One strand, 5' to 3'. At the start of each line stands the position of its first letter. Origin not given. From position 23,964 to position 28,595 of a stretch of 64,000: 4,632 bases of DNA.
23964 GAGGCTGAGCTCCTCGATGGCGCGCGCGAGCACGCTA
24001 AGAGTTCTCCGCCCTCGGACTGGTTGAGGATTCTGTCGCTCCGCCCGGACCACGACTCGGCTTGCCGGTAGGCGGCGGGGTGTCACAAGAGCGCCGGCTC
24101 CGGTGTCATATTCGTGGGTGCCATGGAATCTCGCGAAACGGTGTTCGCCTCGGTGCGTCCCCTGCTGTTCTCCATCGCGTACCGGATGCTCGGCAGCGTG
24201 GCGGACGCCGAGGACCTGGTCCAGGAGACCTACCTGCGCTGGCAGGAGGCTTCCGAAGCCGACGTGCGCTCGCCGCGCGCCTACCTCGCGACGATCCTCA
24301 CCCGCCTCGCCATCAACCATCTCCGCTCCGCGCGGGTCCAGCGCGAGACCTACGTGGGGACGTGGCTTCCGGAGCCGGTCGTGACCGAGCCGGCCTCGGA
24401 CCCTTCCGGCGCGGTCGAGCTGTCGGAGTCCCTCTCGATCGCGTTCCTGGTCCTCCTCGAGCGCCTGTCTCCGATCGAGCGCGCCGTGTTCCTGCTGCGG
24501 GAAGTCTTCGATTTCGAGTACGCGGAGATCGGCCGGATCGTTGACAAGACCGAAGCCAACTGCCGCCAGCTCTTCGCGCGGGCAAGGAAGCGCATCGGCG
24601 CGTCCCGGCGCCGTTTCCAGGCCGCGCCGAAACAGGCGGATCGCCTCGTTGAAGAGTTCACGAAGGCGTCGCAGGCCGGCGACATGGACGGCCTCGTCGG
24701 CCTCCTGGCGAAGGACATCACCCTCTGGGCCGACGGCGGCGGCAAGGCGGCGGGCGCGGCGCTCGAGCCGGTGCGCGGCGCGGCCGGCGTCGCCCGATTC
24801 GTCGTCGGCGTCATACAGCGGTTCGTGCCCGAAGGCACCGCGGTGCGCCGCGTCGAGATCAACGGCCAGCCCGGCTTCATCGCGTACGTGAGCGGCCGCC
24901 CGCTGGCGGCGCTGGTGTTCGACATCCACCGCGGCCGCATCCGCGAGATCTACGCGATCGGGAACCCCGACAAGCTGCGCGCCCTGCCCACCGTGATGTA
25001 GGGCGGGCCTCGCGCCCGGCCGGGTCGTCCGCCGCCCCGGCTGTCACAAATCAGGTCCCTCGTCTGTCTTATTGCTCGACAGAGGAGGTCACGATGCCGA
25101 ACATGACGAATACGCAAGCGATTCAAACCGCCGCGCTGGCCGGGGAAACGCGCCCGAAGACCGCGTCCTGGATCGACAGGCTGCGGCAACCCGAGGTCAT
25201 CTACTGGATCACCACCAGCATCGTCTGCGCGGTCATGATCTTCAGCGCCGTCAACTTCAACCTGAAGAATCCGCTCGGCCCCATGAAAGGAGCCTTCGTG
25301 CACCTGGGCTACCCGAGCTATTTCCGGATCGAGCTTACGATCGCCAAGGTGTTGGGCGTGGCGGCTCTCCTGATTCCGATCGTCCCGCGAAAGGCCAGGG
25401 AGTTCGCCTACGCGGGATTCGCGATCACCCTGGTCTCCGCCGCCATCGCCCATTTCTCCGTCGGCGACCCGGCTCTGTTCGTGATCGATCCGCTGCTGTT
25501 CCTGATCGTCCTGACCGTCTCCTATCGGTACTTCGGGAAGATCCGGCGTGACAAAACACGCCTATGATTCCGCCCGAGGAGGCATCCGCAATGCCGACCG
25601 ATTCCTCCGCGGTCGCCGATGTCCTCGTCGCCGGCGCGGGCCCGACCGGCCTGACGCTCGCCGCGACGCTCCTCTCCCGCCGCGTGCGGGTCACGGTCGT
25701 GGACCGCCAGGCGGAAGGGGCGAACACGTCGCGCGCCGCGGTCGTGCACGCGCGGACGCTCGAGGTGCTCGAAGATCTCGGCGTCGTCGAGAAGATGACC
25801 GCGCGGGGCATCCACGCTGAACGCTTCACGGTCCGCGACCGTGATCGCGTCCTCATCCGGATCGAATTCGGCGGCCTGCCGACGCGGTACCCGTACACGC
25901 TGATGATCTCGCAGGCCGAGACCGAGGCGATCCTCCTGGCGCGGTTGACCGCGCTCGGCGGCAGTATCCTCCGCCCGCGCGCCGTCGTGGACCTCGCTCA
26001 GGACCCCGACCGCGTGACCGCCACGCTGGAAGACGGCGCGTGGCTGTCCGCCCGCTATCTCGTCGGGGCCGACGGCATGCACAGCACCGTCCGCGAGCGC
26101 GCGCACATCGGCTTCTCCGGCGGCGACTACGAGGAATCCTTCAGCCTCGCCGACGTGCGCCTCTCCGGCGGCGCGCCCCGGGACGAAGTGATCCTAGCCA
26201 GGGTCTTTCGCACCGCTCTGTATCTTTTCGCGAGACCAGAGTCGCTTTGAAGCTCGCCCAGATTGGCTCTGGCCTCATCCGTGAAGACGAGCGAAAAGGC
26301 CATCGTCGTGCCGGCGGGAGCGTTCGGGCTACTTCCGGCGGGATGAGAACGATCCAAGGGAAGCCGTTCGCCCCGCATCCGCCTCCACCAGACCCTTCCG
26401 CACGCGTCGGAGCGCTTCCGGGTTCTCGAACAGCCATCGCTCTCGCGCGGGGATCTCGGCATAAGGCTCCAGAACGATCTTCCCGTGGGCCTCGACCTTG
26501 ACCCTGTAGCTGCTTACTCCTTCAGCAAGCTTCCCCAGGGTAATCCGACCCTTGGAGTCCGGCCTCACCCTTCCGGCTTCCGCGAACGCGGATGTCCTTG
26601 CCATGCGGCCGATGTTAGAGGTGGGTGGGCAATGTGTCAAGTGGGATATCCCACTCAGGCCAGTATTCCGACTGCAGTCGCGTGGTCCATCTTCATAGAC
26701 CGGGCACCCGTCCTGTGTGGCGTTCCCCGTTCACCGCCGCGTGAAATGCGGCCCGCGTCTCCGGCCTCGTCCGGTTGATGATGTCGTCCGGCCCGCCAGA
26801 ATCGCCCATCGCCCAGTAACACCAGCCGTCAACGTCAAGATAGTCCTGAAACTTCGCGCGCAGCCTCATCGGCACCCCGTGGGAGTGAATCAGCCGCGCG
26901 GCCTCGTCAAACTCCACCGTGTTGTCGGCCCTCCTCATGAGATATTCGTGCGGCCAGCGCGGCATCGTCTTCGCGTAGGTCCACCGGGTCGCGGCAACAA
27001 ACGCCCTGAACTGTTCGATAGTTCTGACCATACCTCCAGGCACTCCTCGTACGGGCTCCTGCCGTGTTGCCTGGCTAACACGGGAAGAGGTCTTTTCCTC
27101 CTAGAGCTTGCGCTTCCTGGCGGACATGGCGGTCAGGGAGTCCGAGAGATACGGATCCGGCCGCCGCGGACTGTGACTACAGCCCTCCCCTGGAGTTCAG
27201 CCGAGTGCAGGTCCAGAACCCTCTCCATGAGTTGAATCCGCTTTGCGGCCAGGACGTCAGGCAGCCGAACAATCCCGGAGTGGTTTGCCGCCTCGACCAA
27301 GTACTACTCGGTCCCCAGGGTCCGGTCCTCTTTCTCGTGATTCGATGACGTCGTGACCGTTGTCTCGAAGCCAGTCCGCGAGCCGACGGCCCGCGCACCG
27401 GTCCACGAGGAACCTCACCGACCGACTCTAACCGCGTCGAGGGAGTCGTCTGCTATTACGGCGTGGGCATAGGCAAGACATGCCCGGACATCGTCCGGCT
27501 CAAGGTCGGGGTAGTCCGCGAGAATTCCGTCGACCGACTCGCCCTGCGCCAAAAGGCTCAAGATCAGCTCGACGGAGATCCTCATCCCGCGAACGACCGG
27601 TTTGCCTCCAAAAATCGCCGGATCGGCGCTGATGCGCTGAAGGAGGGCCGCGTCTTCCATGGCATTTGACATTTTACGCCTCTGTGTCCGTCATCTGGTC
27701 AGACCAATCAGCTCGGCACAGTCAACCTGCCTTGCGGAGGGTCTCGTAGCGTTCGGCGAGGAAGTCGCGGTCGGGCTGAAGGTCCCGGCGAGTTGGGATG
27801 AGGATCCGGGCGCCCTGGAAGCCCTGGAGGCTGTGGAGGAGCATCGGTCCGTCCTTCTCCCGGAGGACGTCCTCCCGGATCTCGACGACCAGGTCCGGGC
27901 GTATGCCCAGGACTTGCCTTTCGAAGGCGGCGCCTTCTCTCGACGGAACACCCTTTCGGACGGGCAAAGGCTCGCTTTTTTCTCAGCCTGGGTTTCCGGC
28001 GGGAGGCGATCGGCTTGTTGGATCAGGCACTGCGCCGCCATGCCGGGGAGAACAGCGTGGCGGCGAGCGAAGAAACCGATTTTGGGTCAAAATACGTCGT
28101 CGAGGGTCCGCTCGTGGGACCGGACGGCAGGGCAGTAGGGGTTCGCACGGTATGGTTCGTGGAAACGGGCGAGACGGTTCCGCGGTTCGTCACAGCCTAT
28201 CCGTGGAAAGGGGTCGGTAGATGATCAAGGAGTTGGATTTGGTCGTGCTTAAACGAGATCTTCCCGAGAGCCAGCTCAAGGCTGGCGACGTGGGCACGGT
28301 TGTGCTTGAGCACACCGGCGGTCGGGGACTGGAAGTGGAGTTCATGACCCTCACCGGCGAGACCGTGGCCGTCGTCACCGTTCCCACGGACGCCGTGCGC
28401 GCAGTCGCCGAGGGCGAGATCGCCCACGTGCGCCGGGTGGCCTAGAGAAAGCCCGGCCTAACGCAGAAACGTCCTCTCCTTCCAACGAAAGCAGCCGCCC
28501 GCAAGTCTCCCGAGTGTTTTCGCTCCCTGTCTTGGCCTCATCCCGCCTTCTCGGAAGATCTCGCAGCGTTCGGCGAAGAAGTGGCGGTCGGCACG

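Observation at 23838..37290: Four copies of the HNH-gene 3-prime end delimit blocks of inserted DNA (att-like duplication pattern)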

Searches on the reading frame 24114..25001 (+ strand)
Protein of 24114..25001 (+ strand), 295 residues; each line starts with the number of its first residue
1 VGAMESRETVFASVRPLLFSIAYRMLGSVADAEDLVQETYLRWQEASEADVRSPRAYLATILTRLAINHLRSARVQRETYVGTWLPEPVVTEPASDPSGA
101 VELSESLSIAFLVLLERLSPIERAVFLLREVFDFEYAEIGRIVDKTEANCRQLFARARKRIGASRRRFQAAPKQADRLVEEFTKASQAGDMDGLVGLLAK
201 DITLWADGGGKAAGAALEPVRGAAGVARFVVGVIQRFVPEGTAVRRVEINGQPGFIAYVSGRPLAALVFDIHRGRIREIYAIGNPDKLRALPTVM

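Call 8: search_protein_families(library=pfam, proteins=[window:24114-25001:+], max_evalue=0.01)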
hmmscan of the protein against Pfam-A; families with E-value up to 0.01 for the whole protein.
window:24114-25001:+ (295 aa): 5 families
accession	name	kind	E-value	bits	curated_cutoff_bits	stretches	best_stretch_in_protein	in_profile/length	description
PF04542.20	Sigma70_r2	-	1.1e-17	64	24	1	11-74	2-69/71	Sigma-70 region 2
PF08281.18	Sigma70_r4_2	-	4.2e-13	49.2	25.7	1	110-161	3-54/54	Sigma-70, region 4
PF04545.22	Sigma70_r4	-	9e-06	25.6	24.1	1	114-161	1-48/50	Sigma-70, region 4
PF12680.13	SnoaL_2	-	5.6e-05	24.1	27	1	179-257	1-70/102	SnoaL-like domain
PF22233.2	PhyR_sigma-like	-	0.00023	21.3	27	1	115-161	1-47/50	Response regulator PhyR, sigma-like domain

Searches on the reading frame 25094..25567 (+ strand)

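Call 8: search_protein_families(library=pfam, proteins=[window:25094-25567:+], max_evalue=0.01)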
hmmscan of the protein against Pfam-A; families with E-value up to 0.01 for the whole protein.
window:25094-25567:+ (157 aa): 1 family
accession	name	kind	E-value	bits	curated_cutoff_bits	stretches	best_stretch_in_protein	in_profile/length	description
PF13564.11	DoxX_2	-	7.1e-15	55.5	26.3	1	40-140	2-100/103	DoxX-like family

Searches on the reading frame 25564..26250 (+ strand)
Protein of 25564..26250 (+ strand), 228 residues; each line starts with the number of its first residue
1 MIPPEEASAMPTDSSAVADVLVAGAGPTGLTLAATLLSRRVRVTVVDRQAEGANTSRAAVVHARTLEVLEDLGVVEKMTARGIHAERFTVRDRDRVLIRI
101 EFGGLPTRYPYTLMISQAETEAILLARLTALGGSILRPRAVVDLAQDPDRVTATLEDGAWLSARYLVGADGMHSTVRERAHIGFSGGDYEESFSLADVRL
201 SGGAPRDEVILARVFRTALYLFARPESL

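Call 8: search_protein_families(library=pfam, proteins=[window:25564-26250:+], max_evalue=0.01)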
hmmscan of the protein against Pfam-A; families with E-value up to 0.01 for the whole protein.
window:25564-26250:+ (228 aa): 13 families
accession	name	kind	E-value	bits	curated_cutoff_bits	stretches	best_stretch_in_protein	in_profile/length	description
PF01494.25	FAD_binding_3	-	4.2e-38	131.9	22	1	18-199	2-186/349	FAD binding domain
PF01266.30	DAO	-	6.2e-07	29.7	27.9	1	19-62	1-47/353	FAD dependent oxidoreductase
PF05834.18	Lycopene_cycl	-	5.3e-06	26.2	23.4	1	19-180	1-149/380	Lycopene cyclase protein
PF07992.20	Pyr_redox_2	-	1.4e-05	25.1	26.1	1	18-74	143-198/291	Pyridine nucleotide-disulphide oxidoreductase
PF13454.12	NAD_binding_9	-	0.0001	22.8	21.8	0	22-54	2-38/155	FAD-NAD(P)-binding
PF13450.12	NAD_binding_8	-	0.00016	22.3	21.9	1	22-50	1-29/68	NAD(P)-binding Rossmann-like domain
PF01946.23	Thi4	-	0.00027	20.7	26.2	1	14-74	14-82/235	Thi4 family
PF00070.33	Pyr_redox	-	0.00055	20.8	22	1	20-51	2-33/82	Pyridine nucleotide-disulphide oxidoreductase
PF02254.24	TrkA_N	-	0.00075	20.2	23.8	1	20-73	1-59/116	TrkA-N domain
PF03486.20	HI0933_like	-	0.0023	17.8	50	0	19-50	2-33/244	HI0933-like protein Rossmann domain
PF00890.30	FAD_binding_2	-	0.0045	16.7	20.4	1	19-53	1-36/414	FAD binding domain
PF01488.26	Shikimate_DH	-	0.0047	17.5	24.3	1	14-58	9-54/138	Shikimate / quinate 5-dehydrogenase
PF21799.2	MurD-like_N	-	0.0066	17.2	27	0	19-54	2-37/88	Mur ligase MurD-like, N-terminal domain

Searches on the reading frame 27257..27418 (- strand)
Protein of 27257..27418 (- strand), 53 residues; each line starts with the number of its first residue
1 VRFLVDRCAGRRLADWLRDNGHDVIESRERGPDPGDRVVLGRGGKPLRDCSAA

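Call 8: search_protein_families(library=pfam, proteins=[window:27257-27418:-], max_evalue=0.01)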
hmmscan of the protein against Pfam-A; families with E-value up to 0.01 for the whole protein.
window:27257-27418:- (53 aa): 2 families
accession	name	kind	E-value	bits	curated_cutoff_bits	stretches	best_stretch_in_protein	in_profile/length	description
PF18480.7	DUF5615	-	3.6e-05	24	23.8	1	1-40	1-41/110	Domain of unknown function (DUF5615)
PF18478.7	PIN_10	-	0.00035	21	26.2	1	1-31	1-35/84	PIN like domain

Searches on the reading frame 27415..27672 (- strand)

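Call 8: search_protein_families(library=pfam, proteins=[window:27415-27672:-], max_evalue=0.01)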
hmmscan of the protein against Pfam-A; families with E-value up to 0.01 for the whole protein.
window:27415-27672:- (85 aa): 1 family
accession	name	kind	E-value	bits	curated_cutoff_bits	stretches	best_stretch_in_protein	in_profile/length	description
PF04255.20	DUF433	-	8.7e-25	86.8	23.6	1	14-69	1-56/56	Protein of unknown function (DUF433)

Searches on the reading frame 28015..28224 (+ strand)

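Call 8: search_protein_families(library=pfam, proteins=[window:28015-28224:+], max_evalue=0.01)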
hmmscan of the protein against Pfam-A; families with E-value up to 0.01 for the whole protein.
window:28015-28224:+ (69 aa): 1 family
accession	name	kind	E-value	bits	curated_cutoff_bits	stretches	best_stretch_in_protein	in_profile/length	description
PF21814.2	DUF6883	-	2.2e-18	66.9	27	1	2-64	47-109/110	Domain of unknown function (DUF6883)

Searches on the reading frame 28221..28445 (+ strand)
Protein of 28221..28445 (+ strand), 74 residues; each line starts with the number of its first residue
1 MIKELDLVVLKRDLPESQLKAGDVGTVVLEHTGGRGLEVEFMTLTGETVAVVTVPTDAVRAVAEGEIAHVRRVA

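Call 8: search_protein_families(library=pfam, proteins=[window:28221-28445:+], max_evalue=0.01)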
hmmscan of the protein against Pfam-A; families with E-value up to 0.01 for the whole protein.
window:28221-28445:+ (74 aa): 1 family
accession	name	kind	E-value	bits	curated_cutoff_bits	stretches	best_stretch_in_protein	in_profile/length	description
PF16277.11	DUF4926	-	4.6e-19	68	29.1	1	4-60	1-56/57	Domain of unknown function (DUF4926)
